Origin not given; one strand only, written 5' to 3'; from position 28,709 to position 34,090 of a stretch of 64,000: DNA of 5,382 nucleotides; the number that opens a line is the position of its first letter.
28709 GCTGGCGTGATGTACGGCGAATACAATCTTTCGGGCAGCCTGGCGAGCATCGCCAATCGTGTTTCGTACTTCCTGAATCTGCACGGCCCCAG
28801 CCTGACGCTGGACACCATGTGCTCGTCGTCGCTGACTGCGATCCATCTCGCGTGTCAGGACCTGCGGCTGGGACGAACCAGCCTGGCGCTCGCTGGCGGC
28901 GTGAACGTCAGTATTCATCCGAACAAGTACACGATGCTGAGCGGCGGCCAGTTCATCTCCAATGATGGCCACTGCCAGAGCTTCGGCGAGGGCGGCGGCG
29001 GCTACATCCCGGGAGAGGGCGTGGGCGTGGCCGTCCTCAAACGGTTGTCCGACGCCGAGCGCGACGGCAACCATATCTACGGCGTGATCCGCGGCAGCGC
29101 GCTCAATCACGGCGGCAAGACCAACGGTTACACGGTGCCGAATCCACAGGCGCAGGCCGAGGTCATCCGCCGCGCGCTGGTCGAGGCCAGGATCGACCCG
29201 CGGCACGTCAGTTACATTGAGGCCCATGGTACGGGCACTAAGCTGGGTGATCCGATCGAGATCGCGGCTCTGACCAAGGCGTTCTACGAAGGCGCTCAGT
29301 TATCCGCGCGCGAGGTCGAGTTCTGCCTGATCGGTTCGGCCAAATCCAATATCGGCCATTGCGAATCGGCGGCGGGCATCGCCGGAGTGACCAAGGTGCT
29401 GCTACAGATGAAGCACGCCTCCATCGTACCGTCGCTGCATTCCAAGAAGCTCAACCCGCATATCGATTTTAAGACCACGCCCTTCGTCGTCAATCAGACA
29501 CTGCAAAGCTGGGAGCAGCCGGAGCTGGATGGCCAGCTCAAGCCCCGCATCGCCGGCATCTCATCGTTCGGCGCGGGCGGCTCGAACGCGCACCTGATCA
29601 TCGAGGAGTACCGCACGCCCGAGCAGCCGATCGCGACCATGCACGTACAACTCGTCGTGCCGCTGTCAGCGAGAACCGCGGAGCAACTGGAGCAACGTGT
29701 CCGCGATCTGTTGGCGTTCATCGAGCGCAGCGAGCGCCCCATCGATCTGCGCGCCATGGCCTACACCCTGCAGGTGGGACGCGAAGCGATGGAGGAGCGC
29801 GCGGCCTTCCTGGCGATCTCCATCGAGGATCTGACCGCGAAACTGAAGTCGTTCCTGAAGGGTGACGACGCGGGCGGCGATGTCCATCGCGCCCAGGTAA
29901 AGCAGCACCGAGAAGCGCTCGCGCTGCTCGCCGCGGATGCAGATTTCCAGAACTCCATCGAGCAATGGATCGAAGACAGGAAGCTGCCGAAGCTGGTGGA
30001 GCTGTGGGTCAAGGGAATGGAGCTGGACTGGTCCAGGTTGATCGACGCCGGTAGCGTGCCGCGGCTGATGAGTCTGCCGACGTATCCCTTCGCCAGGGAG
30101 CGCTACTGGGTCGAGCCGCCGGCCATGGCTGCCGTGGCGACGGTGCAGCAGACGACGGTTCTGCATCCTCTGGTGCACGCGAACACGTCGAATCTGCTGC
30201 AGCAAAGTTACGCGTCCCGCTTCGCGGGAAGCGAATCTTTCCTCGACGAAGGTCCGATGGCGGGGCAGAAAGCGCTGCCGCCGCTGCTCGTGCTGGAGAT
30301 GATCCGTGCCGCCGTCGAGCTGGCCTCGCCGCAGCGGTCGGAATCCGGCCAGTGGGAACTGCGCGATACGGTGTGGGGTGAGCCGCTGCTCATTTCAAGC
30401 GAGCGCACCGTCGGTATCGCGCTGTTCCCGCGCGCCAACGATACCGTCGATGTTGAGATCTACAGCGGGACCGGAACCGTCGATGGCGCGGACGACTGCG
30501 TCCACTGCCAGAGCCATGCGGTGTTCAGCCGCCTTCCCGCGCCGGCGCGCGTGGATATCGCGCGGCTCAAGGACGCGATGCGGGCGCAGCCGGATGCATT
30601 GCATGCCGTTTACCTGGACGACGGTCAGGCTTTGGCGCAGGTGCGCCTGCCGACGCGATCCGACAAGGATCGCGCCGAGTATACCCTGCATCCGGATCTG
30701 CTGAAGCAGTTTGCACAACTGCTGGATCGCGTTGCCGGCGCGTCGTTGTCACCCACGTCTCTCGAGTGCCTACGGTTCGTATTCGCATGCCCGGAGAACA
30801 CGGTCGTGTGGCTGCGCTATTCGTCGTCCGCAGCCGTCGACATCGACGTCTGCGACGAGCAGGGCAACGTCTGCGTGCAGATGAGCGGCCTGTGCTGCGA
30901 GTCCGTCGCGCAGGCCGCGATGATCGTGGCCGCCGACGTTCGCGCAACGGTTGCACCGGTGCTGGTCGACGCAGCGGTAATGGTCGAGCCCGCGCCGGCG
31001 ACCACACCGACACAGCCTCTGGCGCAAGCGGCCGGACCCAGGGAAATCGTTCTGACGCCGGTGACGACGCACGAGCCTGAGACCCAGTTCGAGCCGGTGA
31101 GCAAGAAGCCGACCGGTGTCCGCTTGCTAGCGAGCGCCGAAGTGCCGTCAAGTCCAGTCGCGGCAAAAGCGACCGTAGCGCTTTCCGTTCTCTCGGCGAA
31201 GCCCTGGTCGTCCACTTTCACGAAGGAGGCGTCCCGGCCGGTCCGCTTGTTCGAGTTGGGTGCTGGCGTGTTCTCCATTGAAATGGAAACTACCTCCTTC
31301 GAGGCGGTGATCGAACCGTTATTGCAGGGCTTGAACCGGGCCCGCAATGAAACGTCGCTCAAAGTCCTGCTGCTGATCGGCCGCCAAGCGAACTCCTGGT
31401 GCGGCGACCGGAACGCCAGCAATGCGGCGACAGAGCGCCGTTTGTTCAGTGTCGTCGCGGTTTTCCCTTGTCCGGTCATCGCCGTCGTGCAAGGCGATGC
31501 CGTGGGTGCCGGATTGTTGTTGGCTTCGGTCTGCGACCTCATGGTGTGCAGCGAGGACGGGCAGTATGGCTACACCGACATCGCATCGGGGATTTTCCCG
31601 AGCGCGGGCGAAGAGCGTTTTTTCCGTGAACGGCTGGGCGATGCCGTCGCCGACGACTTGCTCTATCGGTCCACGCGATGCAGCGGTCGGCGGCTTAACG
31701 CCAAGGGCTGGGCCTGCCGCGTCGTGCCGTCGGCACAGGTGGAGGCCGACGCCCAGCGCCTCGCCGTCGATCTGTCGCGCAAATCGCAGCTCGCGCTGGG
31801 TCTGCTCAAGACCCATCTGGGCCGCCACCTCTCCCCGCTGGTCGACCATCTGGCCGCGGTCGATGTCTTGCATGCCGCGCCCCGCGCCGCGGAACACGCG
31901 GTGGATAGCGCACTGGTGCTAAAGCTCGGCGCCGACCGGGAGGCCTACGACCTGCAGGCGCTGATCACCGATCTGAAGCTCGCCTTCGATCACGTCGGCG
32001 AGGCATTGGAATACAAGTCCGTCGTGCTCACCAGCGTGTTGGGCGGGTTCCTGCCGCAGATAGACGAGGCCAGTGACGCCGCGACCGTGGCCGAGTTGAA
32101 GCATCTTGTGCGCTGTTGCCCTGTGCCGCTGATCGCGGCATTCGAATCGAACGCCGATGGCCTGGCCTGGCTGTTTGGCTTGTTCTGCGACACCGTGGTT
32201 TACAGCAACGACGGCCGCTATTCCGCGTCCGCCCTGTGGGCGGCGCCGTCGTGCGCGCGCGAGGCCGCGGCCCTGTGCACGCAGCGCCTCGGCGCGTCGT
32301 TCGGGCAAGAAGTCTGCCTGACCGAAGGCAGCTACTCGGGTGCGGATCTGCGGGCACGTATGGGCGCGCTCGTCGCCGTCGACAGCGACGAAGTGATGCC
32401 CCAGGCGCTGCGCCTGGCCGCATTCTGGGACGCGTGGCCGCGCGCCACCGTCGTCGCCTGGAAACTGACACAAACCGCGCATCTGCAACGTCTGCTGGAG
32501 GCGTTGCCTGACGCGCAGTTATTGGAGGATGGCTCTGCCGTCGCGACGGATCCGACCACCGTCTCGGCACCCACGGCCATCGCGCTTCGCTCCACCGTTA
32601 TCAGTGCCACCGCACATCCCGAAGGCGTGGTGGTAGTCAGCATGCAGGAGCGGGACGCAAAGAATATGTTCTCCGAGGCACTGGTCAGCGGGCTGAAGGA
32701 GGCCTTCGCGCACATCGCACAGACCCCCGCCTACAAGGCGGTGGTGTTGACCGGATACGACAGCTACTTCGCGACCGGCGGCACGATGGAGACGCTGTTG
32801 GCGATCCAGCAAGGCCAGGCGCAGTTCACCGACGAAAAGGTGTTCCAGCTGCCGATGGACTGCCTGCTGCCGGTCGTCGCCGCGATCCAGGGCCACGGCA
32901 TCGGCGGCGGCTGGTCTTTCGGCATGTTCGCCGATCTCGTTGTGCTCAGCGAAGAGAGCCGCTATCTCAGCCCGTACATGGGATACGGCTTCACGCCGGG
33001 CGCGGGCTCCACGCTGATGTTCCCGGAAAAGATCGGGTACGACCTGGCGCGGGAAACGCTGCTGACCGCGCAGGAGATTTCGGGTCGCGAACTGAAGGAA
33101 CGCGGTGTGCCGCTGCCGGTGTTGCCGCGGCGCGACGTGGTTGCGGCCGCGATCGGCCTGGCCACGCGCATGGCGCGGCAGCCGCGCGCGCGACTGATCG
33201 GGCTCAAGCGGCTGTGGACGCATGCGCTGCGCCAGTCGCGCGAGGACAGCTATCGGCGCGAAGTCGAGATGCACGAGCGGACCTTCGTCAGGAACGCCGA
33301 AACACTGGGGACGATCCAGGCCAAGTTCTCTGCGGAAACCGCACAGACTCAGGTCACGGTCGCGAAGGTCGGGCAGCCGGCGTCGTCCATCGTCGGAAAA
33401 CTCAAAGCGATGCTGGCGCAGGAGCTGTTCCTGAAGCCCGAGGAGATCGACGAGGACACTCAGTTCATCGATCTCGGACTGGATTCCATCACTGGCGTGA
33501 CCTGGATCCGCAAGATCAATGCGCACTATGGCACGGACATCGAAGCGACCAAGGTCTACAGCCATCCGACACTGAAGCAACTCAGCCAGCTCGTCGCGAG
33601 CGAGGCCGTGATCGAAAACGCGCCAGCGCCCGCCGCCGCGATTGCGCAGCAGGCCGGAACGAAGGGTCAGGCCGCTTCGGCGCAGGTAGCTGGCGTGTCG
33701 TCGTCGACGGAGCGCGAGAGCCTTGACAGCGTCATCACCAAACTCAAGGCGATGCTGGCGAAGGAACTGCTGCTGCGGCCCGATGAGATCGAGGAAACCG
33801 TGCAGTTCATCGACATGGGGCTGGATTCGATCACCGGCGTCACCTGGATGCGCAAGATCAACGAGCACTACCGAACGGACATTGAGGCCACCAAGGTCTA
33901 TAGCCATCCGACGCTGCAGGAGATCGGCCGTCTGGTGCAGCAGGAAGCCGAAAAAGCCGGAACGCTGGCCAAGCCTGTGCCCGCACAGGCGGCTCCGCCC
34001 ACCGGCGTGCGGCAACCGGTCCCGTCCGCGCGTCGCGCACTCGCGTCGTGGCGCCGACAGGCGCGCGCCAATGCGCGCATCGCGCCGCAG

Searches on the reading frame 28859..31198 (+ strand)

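Call 57: search_protein_families(library=pfam, proteins=[window:28859-31198:+], max_evalue=0.00001)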
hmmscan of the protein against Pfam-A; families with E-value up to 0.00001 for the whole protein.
window:28859-31198:+ (780 aa): 7 families
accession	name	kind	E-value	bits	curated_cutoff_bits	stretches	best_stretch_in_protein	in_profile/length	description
PF02801.28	Ketoacyl-synt_C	-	2.3e-42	144.2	20.8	1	74-195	1-118/119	Beta-ketoacyl synthase, C-terminal domain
PF22336.2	RhiE-like_linker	-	2.2e-20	72.8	27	1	269-336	2-67/67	RhiE-like, KS-MAT linker domain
PF00109.32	ketoacyl-synt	-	2.7e-16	60.4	20.8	1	2-66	188-252/252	Beta-ketoacyl synthase, N-terminal domain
PF21089.3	PKS_DH_N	-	8.5e-15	55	27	1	436-536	1-102/103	Polyketide synthase dehydratase domain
PF22621.2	CurL-like_PKS_C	-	3.7e-13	49.7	27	1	267-329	3-64/64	CurL-like, PKS C-terminal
PF16197.11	KAsynt_C_assoc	-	1.8e-12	48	33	1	199-314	2-107/111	Ketoacyl-synthetase C-terminal extension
PF14765.12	PS-DH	-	2e-11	44.1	23.7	1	580-687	39-163/166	Polyketide synthase dehydratase N-terminal domain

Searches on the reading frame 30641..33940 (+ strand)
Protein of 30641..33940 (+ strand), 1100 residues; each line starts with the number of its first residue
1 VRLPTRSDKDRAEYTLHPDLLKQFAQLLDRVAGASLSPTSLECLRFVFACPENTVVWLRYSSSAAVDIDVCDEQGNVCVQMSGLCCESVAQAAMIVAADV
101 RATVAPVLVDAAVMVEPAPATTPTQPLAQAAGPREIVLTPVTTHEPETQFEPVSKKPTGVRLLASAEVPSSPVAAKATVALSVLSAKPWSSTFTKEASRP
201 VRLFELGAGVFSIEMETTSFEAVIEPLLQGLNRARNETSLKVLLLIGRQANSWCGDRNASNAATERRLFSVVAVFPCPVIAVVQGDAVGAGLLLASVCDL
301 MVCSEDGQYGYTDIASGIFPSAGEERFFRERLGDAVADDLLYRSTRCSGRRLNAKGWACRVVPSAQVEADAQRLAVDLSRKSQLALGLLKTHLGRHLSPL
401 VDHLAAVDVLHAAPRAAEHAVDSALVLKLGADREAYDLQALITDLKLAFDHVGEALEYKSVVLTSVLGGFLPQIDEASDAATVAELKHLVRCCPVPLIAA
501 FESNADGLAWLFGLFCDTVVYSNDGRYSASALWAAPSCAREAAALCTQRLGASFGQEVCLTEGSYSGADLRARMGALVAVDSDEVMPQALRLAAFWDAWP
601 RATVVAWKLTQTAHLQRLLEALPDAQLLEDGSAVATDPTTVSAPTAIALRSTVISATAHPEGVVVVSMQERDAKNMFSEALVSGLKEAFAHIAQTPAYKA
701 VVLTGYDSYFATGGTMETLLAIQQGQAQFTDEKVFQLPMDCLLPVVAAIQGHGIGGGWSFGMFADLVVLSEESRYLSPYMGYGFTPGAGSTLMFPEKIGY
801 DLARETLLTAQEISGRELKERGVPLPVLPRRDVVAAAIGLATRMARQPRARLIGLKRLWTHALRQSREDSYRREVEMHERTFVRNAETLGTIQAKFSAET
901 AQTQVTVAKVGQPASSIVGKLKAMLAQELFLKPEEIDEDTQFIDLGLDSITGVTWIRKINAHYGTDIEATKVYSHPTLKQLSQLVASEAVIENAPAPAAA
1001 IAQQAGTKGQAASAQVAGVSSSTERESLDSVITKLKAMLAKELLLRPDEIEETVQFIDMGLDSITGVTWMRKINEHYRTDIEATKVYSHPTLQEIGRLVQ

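Call 5: search_protein_families(library=pfam, proteins=[window:30641-33940:+], max_evalue=1)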
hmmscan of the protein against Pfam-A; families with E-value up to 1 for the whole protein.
window:30641-33940:+ (1100 aa): 5 families
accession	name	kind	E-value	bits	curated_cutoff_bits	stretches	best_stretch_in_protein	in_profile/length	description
PF00378.25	ECH_1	-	2.3e-83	279.9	27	3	660-884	3-230/251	Enoyl-CoA hydratase/isomerase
PF00550.31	PP-binding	-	2.8e-30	104.8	20.8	2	920-985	2-67/67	Phosphopantetheine attachment site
PF16113.10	ECH_2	-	7.9e-22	78.6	27.2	2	665-901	3-243/335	Enoyl-CoA hydratase/isomerase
PF14765.12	PS-DH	-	1.5e-05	25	23.7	1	2-93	55-163/166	Polyketide synthase dehydratase N-terminal domain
PF23297.2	ACP_SdgA_C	-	2.7e-05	24.6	27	1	920-988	14-82/95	Highly reducing polyketide synthase sdgA, C-terminal ACP domain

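Call 6: search_protein_families(library=ncbifam, proteins=[window:30641-33940:+], max_evalue=1)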
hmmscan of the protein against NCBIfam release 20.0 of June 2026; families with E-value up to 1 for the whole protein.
window:30641-33940:+ (1100 aa): 82 families (the best 25 are shown)
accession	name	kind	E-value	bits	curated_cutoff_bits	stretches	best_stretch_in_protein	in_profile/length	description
NF005496.0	PRK07110.1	domain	1.8e-134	446.6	215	3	652-896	4-247/249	polyketide synthase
NF046063.1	oxepin_alt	equivalog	6.5e-58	196.2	300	3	661-882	8-235/254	oxepin-CoA hydrolase, alternative type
NF005700.0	PRK07511.1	subfamily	2.7e-53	181.2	274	3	660-880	10-236/260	enoyl-CoA hydratase family protein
NF051848.1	EnCoAHydtEchA19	equivalog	5.9e-42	144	400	2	661-885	8-238/258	enoyl-CoA hydratase EchA19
NF004840.0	PRK06190.1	equivalog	8.2e-41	140.3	253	2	656-897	7-249/260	enoyl-CoA hydratase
NF007239.0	PRK09674.1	equivalog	4.6e-40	137.7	371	2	658-886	9-234/257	2,3-dehydroadipyl-CoA hydratase PaaF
NF006699.0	PRK09245.1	subfamily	6.4e-40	137.1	354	3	660-866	10-227/266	crotonase/enoyl-CoA hydratase family protein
NF004525.0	PRK05870.1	equivalog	1.3e-39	136.7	285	3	658-871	8-223/249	enoyl-CoA hydratase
NF006007.0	PRK08138.1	subfamily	5.8e-39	134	355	2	651-850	6-206/261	enoyl-CoA hydratase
NF005802.0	PRK07657.1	equivalog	3.1e-37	128.5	363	2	652-847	3-202/260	enoyl-CoA hydratase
NF005803.0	PRK07658.1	equivalog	4e-36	124.7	313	2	660-886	9-238/257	enoyl-CoA hydratase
NF005891.0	PRK07854.1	equivalog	3.4e-35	121.8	237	2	660-852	7-192/243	enoyl-CoA hydratase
NF006100.0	PRK08252.1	subfamily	2.3e-33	115.9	282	2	660-883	10-232/254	crotonase/enoyl-CoA hydratase family protein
NF006140.0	PRK08290.1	subfamily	2.8e-32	112.1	280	3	276-395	122-239/292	enoyl-CoA hydratase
NF004517.0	PRK05862.1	equivalog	2.1e-31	109.4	396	2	661-885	12-237/257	enoyl-CoA hydratase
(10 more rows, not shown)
